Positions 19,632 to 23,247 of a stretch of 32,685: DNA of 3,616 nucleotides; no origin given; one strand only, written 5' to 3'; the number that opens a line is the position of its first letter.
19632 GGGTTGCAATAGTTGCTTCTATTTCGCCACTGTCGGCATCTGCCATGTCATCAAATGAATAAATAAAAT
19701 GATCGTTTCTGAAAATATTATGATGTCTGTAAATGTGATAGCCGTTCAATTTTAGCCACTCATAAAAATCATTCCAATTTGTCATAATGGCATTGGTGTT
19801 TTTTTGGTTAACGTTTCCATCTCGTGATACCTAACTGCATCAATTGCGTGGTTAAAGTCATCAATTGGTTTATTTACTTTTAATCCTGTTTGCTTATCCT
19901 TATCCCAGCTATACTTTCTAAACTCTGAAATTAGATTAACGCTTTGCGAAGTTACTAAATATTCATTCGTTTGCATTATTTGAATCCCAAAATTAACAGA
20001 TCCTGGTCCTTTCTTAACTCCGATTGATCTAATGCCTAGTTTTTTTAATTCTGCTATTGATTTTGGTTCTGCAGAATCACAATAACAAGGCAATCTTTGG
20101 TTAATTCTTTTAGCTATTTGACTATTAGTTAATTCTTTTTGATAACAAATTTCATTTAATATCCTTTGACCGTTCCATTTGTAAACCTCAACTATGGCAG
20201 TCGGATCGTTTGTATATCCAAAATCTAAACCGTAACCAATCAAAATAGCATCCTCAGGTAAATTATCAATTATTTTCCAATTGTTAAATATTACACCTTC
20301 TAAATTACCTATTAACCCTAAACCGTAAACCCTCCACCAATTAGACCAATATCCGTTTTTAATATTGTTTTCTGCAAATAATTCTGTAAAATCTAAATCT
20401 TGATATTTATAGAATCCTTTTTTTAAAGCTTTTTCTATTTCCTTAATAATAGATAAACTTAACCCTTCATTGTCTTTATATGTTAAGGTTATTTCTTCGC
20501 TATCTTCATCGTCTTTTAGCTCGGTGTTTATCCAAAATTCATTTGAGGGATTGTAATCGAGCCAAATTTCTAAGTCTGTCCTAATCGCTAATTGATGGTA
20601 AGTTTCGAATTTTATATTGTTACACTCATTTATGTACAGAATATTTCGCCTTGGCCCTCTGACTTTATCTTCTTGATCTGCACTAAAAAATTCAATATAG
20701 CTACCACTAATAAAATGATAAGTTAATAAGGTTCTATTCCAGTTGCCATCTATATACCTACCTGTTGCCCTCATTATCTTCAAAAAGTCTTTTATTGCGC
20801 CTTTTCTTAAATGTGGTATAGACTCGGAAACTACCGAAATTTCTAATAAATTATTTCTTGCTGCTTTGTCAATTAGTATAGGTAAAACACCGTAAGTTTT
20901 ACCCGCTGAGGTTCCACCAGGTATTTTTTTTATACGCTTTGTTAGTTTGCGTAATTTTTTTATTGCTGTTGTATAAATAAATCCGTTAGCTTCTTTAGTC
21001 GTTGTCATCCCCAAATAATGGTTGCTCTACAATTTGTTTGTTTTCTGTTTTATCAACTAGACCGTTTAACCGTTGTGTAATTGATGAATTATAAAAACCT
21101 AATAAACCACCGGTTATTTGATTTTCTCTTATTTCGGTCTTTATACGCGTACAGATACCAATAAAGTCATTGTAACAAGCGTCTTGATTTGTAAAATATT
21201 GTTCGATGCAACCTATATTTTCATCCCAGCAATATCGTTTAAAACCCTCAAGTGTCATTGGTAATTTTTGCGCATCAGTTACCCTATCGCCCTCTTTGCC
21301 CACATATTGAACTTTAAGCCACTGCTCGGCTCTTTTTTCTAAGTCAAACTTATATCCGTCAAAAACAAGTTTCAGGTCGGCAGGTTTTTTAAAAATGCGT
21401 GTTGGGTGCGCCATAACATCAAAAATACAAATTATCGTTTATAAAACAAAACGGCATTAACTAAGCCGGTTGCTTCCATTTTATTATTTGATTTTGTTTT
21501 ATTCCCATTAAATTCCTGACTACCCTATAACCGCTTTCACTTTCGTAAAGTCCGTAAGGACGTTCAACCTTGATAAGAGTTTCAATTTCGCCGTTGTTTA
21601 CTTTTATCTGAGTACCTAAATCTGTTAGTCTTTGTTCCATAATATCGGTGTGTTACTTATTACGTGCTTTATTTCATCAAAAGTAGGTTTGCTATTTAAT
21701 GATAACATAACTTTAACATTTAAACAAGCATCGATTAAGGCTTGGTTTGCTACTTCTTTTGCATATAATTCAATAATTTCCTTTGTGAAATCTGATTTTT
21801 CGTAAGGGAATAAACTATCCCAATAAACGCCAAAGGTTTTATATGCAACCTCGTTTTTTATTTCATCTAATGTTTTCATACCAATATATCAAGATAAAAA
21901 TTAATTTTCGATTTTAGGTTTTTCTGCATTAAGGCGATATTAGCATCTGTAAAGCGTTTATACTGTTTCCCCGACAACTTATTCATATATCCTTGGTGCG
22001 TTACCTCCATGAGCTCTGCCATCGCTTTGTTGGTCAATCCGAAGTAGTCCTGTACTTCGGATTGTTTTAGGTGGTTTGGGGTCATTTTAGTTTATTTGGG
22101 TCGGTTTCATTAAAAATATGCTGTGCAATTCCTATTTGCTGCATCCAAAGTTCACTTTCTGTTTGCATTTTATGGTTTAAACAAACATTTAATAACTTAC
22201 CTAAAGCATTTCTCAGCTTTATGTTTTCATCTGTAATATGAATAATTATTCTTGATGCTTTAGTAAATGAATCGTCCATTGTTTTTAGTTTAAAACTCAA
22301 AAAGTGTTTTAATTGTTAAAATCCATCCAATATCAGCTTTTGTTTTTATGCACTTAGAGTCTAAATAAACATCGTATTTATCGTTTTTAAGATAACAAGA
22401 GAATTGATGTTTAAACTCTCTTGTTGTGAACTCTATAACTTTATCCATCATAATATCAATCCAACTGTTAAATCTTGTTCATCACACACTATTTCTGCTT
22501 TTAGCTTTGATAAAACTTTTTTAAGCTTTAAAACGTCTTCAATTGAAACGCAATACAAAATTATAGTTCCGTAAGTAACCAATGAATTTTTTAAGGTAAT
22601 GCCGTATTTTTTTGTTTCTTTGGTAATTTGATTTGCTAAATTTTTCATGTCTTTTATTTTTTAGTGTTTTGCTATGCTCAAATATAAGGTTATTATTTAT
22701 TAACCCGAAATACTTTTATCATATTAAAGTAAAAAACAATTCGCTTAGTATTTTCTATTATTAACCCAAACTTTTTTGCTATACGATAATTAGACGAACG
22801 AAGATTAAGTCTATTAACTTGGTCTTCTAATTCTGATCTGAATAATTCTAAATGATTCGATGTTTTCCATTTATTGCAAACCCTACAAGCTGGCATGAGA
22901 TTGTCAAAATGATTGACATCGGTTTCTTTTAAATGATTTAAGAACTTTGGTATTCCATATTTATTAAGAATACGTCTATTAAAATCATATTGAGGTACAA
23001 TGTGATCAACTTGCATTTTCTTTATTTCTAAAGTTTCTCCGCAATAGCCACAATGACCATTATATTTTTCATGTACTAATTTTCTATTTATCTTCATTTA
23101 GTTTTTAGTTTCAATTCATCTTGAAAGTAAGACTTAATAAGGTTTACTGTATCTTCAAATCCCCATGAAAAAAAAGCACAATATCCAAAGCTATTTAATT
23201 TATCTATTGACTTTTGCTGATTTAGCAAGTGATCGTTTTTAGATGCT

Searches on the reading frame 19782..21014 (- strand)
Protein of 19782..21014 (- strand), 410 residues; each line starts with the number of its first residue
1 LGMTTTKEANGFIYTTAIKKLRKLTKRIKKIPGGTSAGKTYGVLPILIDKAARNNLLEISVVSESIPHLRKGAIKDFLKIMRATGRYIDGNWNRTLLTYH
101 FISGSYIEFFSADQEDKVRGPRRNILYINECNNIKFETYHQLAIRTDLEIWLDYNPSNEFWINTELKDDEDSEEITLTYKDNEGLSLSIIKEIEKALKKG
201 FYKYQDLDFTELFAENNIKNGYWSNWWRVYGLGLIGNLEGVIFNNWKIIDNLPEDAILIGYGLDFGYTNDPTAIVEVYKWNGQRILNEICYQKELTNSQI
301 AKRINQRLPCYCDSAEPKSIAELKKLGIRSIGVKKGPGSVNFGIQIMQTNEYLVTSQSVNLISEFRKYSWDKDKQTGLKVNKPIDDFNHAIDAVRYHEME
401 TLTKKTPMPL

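Call 55: search_dna_similar(query=window:19782-21014:-, collection=phages, mode=protein, max_rows=12)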
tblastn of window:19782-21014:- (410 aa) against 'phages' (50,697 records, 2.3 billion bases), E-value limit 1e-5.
Records with a match: 1258; places in all: 1263; records where one place covers at least 80% of the query: 514.
Best place of each record, by identity: <60% 1258.
By first word of the organism name: Streptococcus 149; Staphylococcus 149; Salmonella 124; Bacteroides 97; Enterococcus 93; Flavobacterium 75; Clostridium 57; Klebsiella 45; Acinetobacter 44; Bacillus 37; and 64 more.
By host as written in the record: - 158; Staphylococcus aureus 39; Enterococcus faecalis 31; Clostridium sporogenes ATCC-15579 30; Klebsiella pneumoniae 28; Flavobacterium sp. LMO9 27; Acinetobacter baumannii 20; Flavobacterium sp. LMO6 19; and 461 more.
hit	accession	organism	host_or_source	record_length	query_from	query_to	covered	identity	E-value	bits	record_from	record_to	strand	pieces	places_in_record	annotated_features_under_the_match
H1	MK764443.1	Flavobacterium phage FPSV-S2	Flavobacterium psychrophilum F482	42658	7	406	98%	53.3%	8e-129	414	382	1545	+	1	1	terminase large subunit protein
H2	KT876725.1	Flavobacterium phage FpV9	Flavobacterium psychrophilum 950106-1/1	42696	7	406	98%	53.3%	8e-129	414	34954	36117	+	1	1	terminase large subunit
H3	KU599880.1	Flavobacterium phage Fpv5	Flavobacterium psychrophilum 950106-1/1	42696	7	406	98%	53.3%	8e-129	414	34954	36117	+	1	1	terminase large subunit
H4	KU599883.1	Flavobacterium phage Fpv8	Flavobacterium psychrophilum 950106-1/1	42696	7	406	98%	53.3%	8e-129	414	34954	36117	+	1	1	terminase large subunit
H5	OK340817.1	Flavobacterium phage FpV9-1.2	Flavobacterium psychrophilum 020612-2/1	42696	7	406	98%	53.3%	8e-129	414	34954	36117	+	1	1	record has no annotation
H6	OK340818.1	Flavobacterium phage FpV9-1.3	Flavobacterium psychrophilum 020612-2/1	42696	7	406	98%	53.3%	8e-129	414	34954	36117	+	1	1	record has no annotation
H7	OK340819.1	Flavobacterium phage FpV9-2.1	Flavobacterium psychrophilum 020612-2/1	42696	7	406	98%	53.3%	8e-129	414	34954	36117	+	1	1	record has no annotation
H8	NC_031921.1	Flavobacterium phage Fpv5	Flavobacterium psychrophilum 950106-1/1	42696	7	406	98%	53.3%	8e-129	414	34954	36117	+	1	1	terminase large subunit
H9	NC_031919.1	Flavobacterium phage Fpv8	Flavobacterium psychrophilum 950106-1/1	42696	7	406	98%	53.3%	8e-129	414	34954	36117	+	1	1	terminase large subunit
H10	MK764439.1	Flavobacterium phage FPSV-D22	Flavobacterium psychrophilum FPS-D5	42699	7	406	98%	53.3%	8e-129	414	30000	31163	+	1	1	terminase large subunit protein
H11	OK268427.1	Flavobacterium phage FPSV-S20A3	Flavobacterium psychrophilum FPS-F15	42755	7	406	98%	53.3%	8e-129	414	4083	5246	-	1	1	record has no annotation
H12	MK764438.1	Flavobacterium phage FPSV-D19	Flavobacterium psychrophilum FPS-D10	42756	7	406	98%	53.3%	8e-129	414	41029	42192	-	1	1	terminase large subunit protein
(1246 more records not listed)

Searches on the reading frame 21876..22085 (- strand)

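Call 57: search_protein_families(library=pfam, proteins=[window:21876-22085:-], max_evalue=0.01)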
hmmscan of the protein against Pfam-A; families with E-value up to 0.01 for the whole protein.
window:21876-22085:- (69 aa): 1 family
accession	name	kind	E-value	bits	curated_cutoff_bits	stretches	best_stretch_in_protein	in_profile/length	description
PF10462.15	Peptidase_M66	-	0.0043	16.5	20.6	1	2-61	246-305/306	Peptidase M66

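Call 76: search_protein_families(library=phrogs, proteins=[window:21876-22085:-], max_evalue=0.01)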
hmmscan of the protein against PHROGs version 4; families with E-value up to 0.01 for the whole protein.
window:21876-22085:- (69 aa): 0 families

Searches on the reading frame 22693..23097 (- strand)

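Call 77: search_protein_families(library=pfam, proteins=[window:22693-23097:-], max_evalue=0.01)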
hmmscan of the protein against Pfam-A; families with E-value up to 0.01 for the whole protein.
window:22693-23097:- (134 aa): 3 families
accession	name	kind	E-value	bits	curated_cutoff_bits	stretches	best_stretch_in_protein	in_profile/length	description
PF01844.29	HNH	-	4.5e-08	33.6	21.4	1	16-38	1-24/47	HNH endonuclease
PF14279.12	HNH_5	-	9.6e-05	22.7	27.5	0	16-36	1-21/56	HNH endonuclease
PF13395.12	HNH_4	-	0.0077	16.6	22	0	16-36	1-26/54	HNH endonuclease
